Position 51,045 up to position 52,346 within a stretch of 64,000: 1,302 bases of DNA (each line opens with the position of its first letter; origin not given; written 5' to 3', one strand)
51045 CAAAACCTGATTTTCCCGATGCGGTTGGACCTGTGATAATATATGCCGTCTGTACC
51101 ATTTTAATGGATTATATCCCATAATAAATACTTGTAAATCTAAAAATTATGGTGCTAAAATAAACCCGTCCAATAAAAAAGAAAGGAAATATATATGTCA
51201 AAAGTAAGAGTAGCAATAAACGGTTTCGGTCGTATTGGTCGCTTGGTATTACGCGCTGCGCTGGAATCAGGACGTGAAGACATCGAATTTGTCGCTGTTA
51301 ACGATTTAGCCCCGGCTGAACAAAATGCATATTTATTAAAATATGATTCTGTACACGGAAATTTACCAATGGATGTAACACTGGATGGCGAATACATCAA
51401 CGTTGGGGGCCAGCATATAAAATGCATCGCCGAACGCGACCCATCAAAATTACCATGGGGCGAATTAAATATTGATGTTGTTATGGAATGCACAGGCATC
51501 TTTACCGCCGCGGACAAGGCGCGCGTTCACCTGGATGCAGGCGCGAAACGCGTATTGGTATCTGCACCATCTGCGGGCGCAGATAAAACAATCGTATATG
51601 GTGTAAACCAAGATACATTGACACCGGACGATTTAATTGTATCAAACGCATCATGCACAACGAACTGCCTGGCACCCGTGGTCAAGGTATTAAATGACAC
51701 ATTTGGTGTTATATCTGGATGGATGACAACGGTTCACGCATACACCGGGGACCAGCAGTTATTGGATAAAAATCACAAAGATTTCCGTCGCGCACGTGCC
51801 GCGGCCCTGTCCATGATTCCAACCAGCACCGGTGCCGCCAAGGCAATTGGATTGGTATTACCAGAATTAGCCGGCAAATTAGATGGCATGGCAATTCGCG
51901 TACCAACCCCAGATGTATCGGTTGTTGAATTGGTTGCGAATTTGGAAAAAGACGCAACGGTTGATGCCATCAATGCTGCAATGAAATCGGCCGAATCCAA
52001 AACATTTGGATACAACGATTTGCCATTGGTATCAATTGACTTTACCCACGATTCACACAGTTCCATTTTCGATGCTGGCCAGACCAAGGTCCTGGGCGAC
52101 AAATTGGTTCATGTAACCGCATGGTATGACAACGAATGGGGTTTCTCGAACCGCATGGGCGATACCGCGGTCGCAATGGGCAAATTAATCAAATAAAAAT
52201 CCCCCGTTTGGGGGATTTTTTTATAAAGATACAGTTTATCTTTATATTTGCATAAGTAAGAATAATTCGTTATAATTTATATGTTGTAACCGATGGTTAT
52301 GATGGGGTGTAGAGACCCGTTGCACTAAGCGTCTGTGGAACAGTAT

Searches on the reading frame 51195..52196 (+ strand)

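Call 90: search_protein_families(library=pfam, proteins=[window:51195-52196:+], max_evalue=0.0001)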
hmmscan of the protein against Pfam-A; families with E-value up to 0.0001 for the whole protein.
window:51195-52196:+ (333 aa): 2 families
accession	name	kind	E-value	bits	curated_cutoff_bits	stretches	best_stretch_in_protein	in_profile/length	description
PF02800.25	Gp_dh_C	-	3e-62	209.3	24.4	1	159-311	1-158/158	Glyceraldehyde 3-phosphate dehydrogenase, C-terminal domain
PF00044.30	Gp_dh_N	-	6.9e-39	132.7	31.7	1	4-105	1-100/101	Glyceraldehyde 3-phosphate dehydrogenase, NAD binding domain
